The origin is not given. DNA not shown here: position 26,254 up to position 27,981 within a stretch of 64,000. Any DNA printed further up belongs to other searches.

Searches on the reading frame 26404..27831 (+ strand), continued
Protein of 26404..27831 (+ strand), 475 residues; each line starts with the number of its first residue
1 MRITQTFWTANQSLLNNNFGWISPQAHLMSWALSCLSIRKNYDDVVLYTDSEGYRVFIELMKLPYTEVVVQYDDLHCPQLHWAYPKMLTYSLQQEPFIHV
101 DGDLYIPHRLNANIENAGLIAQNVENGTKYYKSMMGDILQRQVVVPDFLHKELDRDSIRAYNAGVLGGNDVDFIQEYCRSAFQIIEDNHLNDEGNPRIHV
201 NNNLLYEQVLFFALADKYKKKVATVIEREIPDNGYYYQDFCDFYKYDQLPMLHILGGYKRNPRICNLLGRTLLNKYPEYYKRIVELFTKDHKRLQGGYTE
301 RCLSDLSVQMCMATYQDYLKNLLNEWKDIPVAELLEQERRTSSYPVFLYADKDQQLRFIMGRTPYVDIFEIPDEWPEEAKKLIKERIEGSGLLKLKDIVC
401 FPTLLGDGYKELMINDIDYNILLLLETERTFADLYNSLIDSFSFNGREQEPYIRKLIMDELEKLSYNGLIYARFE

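Call 21: find_related_loci(query=A1, collection=genome_contigs, flank=8000)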
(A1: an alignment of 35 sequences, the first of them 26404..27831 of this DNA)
Query A1 (475 aa) in genome_contigs; peptide patterns used: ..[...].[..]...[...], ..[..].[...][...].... (x = any residue, [..] = any of these).
467 stretches matched a pattern; 376 encode a relative of the query (tblastn E <= 1e-3); the best 80 are kept; 79 distinct loci.
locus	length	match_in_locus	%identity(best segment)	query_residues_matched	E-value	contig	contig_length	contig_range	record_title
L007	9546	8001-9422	70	1-474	0e+0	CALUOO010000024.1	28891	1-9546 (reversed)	MAG: uncultured Bacteroides sp. isolate BRZ_CG__bin27 genome assembly, contig: BRZ_CG__NODE_2191_length_28891_cov_21.092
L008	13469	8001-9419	57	1-475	0e+0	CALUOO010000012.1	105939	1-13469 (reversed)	MAG: uncultured Bacteroides sp. isolate BRZ_CG__bin27 genome assembly, contig: BRZ_CG__NODE_304_length_105939_cov_24.900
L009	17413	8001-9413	56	1-471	0e+0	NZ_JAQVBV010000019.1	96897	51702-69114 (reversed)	MAG: Bacteroides sp. isolate STD2_73 NODE_680_length_96897_cov_8.667345_Sandtown_D2, whole genome shotgun sequence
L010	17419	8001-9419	57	1-475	0e+0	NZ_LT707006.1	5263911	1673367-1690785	Bacteroides bouchesdurhonensis strain Marseille-P2653T, whole genome shotgun sequence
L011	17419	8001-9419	57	1-475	0e+0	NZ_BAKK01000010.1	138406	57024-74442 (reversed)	Bacteroides faecichinchillae JCM 17102, whole genome shotgun sequence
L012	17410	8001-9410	54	1-470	2e-180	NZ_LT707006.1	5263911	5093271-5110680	Bacteroides bouchesdurhonensis strain Marseille-P2653T, whole genome shotgun sequence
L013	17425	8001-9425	51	1-474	8e-163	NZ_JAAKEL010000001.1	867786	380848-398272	Dysgonomonas sp. ZJ279 Scaffold1_1, whole genome shotgun sequence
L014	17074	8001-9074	63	1-360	2e-152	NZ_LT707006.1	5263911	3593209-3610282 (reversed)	Bacteroides bouchesdurhonensis strain Marseille-P2653T, whole genome shotgun sequence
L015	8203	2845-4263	47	1-471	2e-149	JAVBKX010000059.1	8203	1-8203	MAG: Bacteroidales bacterium isolate EPI_MAG_00008 c_000000640703, whole genome shotgun sequence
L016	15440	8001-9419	48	1-471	1e-146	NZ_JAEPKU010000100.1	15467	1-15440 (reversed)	Dysgonomonas sp. Marseille-P4677 NODE_102_length_15467_cov_13.735012, whole genome shotgun sequence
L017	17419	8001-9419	45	1-472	4e-143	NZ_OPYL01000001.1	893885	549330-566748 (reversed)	Dysgonomonas sp. Marseille-P4361, whole genome shotgun sequence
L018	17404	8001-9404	44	2-470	1e-140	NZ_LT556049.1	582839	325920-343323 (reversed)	Leyella lascolaii strain khD1, whole genome shotgun sequence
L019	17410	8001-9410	45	1-471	2e-140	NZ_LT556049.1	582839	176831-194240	Leyella lascolaii strain khD1, whole genome shotgun sequence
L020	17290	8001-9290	49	1-440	4e-139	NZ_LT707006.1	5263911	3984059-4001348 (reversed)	Bacteroides bouchesdurhonensis strain Marseille-P2653T, whole genome shotgun sequence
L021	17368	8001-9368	46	1-471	4e-138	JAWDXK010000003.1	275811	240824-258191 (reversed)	MAG: Dysgonomonas sp. isolate N4_140_000G1_dasN4_140_000G1_maxbin2.maxbin.014 N4_140_000G1_scaffold_15, whole genome sho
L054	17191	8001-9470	34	1-443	4e-94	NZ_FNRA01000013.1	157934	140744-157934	Pedobacter hartonius strain DSM 19033, whole genome shotgun sequence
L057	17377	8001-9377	37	1-470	2e-93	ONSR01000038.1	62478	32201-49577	uncultured Prevotellaceae bacterium isolate RUG606 genome assembly, contig: scaffold_1620, whole genome shotgun sequence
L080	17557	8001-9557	35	1-471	1e-85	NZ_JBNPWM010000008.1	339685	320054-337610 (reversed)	Mucilaginibacter sp. UYCu711 Ga0504871_08, whole genome shotgun sequence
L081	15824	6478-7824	34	1-426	9e-85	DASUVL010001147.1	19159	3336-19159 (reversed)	MAG TPA_asm: Niastella sp. isolate SMAG_U1814 k141_1040190, whole genome shotgun sequence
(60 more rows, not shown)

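Call 25: search_protein_families(library=pfam, proteins=[L001:7462-8205:+, L005:7451-8221:+, L004:8187-9020:+, L004:10849-11253:+, L057:9420-10316:+], max_evalue=5)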
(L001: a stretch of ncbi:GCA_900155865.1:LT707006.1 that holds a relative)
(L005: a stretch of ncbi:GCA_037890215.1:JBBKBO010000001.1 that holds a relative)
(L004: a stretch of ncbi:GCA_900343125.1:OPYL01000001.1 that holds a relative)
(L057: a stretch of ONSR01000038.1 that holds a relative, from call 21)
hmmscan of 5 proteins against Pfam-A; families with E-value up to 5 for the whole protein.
L001:7462-8205:+ (247 aa): 1 family
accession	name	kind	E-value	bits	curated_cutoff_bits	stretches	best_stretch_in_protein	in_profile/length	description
PF00877.26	NLPC_P60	-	1.9e-10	41.1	23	1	140-226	1-88/105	NlpC/P60 family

L005:7451-8221:+ (256 aa): 2 families
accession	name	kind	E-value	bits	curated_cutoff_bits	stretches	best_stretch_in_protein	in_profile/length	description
PF01391.23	Collagen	-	0.097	12.9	27.2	1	71-97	20-46/60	Collagen triple helix repeat (20 copies)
PF16600.10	Caskin1-CID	-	3.5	8.5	30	1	61-95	4-38/59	Caskin1 CASK-interaction domain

L004:8187-9020:+ (277 aa): 2 families
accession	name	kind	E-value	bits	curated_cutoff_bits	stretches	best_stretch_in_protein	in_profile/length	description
PF00535.33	Glycos_transf_2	-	2.7e-05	24.6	23.3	1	46-131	2-95/168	Glycosyl transferase family 2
PF20691.3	TAGT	-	0.00049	20.5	27.5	1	80-124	57-89/205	TET-Associated Glycosyltransferase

L004:10849-11253:+ (134 aa): 1 family
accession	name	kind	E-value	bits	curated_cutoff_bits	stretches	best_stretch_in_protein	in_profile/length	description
PF04360.17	Serglycin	-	0.012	16.1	30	1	8-39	80-109/149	Serglycin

L057:9420-10316:+ (298 aa): 0 families

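Call 38: search_protein_families(library=pfam, proteins=[L004:7441-8139:+, L015:4287-4964:+], max_evalue=0.01)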
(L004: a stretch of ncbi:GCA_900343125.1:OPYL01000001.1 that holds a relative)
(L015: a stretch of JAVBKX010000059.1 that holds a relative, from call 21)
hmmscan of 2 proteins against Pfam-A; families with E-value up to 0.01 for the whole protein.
L004:7441-8139:+ (233 aa): 1 family
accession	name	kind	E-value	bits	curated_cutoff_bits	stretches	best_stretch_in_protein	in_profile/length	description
PF04488.21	Gly_transf_sug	-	5.6e-11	43.4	23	1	19-104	1-90/93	Glycosyltransferase sugar-binding region containing DXD motif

L015:4287-4964:+ (226 aa): 2 families
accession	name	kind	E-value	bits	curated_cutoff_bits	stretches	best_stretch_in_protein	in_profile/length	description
PF04488.21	Gly_transf_sug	-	5.8e-20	72.2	23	1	19-105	2-92/93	Glycosyltransferase sugar-binding region containing DXD motif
PF05704.18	Caps_synth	-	9.7e-09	35.4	24.5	1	16-158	60-200/278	Capsular polysaccharide synthesis protein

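Call 41: search_protein_families(library=phrogs, proteins=[window:26404-27831:+], max_evalue=0.1)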
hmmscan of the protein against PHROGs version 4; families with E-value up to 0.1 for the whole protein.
window:26404-27831:+ (475 aa): 0 families

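Call 42: search_protein_families(library=padloc, proteins=[window:26404-27831:+], max_evalue=0.1)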
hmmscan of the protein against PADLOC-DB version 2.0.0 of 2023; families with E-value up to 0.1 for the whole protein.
window:26404-27831:+ (475 aa): 0 families

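Call 65: search_protein_families(library=pfam, alignment_id=A1, max_evalue=10)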
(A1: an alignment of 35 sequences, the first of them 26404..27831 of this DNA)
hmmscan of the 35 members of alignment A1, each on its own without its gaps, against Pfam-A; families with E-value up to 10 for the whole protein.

A. member 1, window:26404-27831:+ (475 aa): 1 family
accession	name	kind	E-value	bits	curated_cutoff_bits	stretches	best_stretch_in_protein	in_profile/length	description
PF20508.3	DUF6734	-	8.4e-102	340.9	27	1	1-286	1-286/286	Family of unknown function (DUF6734)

B. families by the number of members that match (of 35 scanned): 18 families
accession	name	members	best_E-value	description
PF20508.3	DUF6734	35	3.1e-112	Family of unknown function (DUF6734)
PF20314.3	DUF6610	2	0.14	Family of unknown function (DUF6610)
PF01232.29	Mannitol_dh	1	0.0035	Mannitol dehydrogenase Rossmann domain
PF07802.16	GCK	1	0.02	GCK domain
PF20102.4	DUF6492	1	0.021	Family of unknown function (DUF6492)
PF16142.10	DUF4850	1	0.031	Domain of unknown function (DUF4850)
PF07531.19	TAFH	1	0.05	NHR1 homology to TAF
PF16742.10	IL17R_D_N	1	0.052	N-terminus of interleukin 17 receptor D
PF22413.2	OGT_N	1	0.052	Methylated DNA-protein cysteine MeTransferase OGT N-terminal domain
PF08303.17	tRNA_lig_kinase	1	0.056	tRNA ligase kinase domain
PF13190.11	PDGLE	1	0.06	PDGLE domain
PF17979.7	zf-CRD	1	0.098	Cysteine rich domain with multizinc binding regions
PF03556.21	Cullin_binding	1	0.14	Cullin binding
PF18514.6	MDY2_C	1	0.18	Ubiquitin-like protein MDY2, C-terminal domain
PF21452.2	Cmr1_like_C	1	0.19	Cmr1-like, C-terminal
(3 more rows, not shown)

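Call 67: search_protein_families(library=pfam, proteins=[L054:4308-5954:+, L054:6397-7932:+, L054:9593-11437:+, L054:11519-13669:+, L054:13690-15045:+, L054:15049-16158:+, L081:8018-9205:+, L080:6201-7913:+, L013:9489-11054:+, L013:11142-12059:+], max_evalue=0.001)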
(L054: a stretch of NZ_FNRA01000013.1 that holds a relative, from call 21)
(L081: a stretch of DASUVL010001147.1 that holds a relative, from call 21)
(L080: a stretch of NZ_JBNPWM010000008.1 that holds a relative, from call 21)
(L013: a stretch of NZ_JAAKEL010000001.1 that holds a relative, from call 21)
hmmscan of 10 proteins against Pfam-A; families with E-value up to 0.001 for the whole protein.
L054:4308-5954:+ (549 aa): 2 families
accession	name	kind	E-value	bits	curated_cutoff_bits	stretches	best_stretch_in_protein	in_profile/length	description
PF07884.19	VKOR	-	9.6e-14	52.1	27.5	1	188-311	3-130/134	Vitamin K epoxide reductase family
PF13462.12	Thioredoxin_4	-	2.1e-07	31.7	23.2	1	394-539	5-160/165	Thioredoxin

L054:6397-7932:+ (512 aa): 4 families
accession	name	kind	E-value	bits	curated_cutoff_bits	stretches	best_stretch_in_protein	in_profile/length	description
PF13905.12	Thioredoxin_8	-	4.1e-14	53.1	27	1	394-490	2-94/94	Thioredoxin-like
PF00085.26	Thioredoxin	-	5e-10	39.7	23.5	1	380-442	6-66/103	Thioredoxin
PF00578.27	AhpC-TSA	-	5.8e-10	39.6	26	1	376-490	7-121/124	AhpC/TSA family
PF08534.16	Redoxin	-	1.2e-08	35.3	26.6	1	390-492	24-130/148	Redoxin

L054:9593-11437:+ (615 aa): 2 families
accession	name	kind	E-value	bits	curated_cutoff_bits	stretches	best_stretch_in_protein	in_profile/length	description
PF00535.33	Glycos_transf_2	-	9.6e-29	100.9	23.3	1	9-169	1-164/168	Glycosyl transferase family 2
PF10111.15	Glyco_tranf_2_2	-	4.1e-06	26.9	27.3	1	9-107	1-103/276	Glycosyltransferase like family 2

L054:11519-13669:+ (717 aa): 4 families
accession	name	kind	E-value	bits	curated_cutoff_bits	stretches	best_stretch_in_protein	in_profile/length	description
PF03412.21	Peptidase_C39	-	1.5e-34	119.1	22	1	1-109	11-121/133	Peptidase C39 family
PF00005.33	ABC_tran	-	8.4e-26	91.6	25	1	493-642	1-137/137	ABC transporter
PF00664.28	ABC_membrane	-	9.4e-26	91.5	28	1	163-428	5-273/274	ABC transporter transmembrane region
PF02463.25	SMC_N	-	2.7e-07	30.7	40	1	616-684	139-211/220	RecF/RecN/SMC N terminal domain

L054:13690-15045:+ (452 aa): 4 families
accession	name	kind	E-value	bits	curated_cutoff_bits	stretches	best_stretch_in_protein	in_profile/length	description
PF13437.12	HlyD_3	-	2.3e-12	48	22.2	1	314-400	2-84/106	HlyD family secretion protein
PF16576.10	HlyD_D23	-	1.4e-09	38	30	1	255-381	44-176/214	Barrel-sandwich domain of CusB or HlyD membrane-fusion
PF13533.13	Biotin_lipoyl_2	-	3.9e-06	27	29.8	1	96-120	5-29/32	Biotin-lipoyl like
PF00364.28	Biotin_lipoyl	-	3.8e-05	23.9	22.1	0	94-120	45-71/73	Biotin-requiring enzyme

L054:15049-16158:+ (370 aa): 4 families
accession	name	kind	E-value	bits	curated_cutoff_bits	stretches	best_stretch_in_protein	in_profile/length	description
PF03275.19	GLF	-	9.1e-77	257.8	26.3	1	150-350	1-203/203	UDP-galactopyranose mutase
PF13450.12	NAD_binding_8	-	2.6e-19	69.7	21.9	1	10-76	1-68/68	NAD(P)-binding Rossmann-like domain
PF00890.30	FAD_binding_2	-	0.0001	22.1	20.4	1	7-46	1-40/414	FAD binding domain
PF01266.30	DAO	-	0.00084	19.4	27.9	0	7-42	1-36/353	FAD dependent oxidoreductase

L081:8018-9205:+ (396 aa): 1 family
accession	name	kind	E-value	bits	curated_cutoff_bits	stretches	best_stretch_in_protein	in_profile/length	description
PF11051.14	Mannosyl_trans3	-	2e-35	122.9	22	2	45-184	2-153/273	Mannosyltransferase putative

L080:6201-7913:+ (571 aa): 2 families
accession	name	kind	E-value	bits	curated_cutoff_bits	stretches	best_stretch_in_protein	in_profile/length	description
PF04488.21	Gly_transf_sug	-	1.2e-13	52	23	1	25-105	3-87/93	Glycosyltransferase sugar-binding region containing DXD motif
PF05704.18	Caps_synth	-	9.5e-05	22.4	24.5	1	19-104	58-143/278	Capsular polysaccharide synthesis protein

L013:9489-11054:+ (522 aa): 4 families
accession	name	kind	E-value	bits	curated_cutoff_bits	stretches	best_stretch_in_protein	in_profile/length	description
PF07884.19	VKOR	-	8e-11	42.7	27.5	1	173-290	9-133/134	Vitamin K epoxide reductase family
PF13462.12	Thioredoxin_4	-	6.1e-09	36.7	23.2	1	368-507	5-154/165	Thioredoxin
PF03412.21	Peptidase_C39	-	2.2e-08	34.4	22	1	10-118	21-132/133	Peptidase C39 family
PF13098.12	Thioredoxin_2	-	0.0002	22.1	27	1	376-499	5-82/104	Thioredoxin-like domain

L013:11142-12059:+ (306 aa): 1 family
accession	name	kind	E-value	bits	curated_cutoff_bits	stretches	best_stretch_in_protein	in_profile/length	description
PF22584.1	CFAP143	-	0.00081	19.7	27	1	82-122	112-154/437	Cilia- and flagella-associated protein 143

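Call 75: find_encoding_contigs(protein=window:26404-27831:+, flank=5000, max_places=4)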
Protein window:26404-27831:+ (475 aa): no gene with exactly this product is on record in the collection.

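Call 76: find_encoding_contigs(protein=P0002, flank=5000, max_places=2)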
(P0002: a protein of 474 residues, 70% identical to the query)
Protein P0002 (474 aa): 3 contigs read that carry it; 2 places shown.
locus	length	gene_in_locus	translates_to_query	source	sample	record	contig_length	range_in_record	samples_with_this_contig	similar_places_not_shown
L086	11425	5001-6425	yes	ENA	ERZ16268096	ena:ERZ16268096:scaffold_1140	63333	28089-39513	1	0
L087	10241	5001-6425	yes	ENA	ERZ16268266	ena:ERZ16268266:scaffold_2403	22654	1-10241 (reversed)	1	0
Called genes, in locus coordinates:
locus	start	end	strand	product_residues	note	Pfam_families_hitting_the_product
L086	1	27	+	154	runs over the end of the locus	PF08211:dCMP_cyt_deam_2, PF00383:dCMP_cyt_deam_1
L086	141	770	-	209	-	PF05272:VapE-like_dom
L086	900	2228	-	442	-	PF08800:BT4734-like_N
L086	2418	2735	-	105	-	-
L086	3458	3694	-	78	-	PF14053:DUF4248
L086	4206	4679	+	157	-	PF18291:HU-HIG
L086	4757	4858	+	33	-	PF20096:DUF6486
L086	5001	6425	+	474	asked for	PF20508:DUF6734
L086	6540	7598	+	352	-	-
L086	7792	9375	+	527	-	-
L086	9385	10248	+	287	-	-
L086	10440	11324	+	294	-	-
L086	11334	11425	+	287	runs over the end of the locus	-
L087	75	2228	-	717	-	PF08800:BT4734-like_N, PF05272:VapE-like_dom, PF19263:DUF5906 (weak)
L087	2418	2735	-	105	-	-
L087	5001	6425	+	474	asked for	PF20508:DUF6734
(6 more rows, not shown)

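Call 77: find_encoding_contigs(protein=P0001, flank=5000, max_places=2)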
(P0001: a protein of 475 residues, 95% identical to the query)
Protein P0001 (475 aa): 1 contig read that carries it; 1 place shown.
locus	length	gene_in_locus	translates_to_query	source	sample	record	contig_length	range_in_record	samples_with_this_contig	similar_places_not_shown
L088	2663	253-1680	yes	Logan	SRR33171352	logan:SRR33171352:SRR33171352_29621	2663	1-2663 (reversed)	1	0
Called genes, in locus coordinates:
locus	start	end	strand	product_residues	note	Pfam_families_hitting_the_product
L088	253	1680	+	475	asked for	PF20508:DUF6734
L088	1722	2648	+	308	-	-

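Call 84: search_protein_representatives(alignment_id=A1)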
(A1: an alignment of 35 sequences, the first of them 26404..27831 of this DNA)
Query: 35 sequences, 475 profile positions. Proteins with E-value up to 0.001 (for the whole library): 2737; up to 1e-10: 1943; up to 1e-30: 961. The best 150 are listed.
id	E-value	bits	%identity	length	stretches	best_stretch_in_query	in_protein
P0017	1.1e-205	700.3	-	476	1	1-472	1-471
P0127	3.2e-197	672.4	-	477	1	1-474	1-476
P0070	1.3e-192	657.2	-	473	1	1-474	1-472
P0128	5.7e-183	625.4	-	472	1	1-472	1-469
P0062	3.4e-180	616.2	-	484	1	2-473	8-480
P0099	2.4e-178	610.2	-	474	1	1-472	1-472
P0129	2.1e-176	603.7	-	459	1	14-472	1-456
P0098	1.5e-173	594.4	-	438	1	29-459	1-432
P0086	1.6e-169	581.1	-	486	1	2-471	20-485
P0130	5.2e-168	576.1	-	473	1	2-470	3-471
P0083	1.8e-166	571.0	-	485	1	2-473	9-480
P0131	4.4e-166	569.7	-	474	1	1-472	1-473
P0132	6.8e-164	562.5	-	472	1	1-469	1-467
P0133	7.6e-163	559.0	-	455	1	29-473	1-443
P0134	4.6e-161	553.1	-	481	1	1-473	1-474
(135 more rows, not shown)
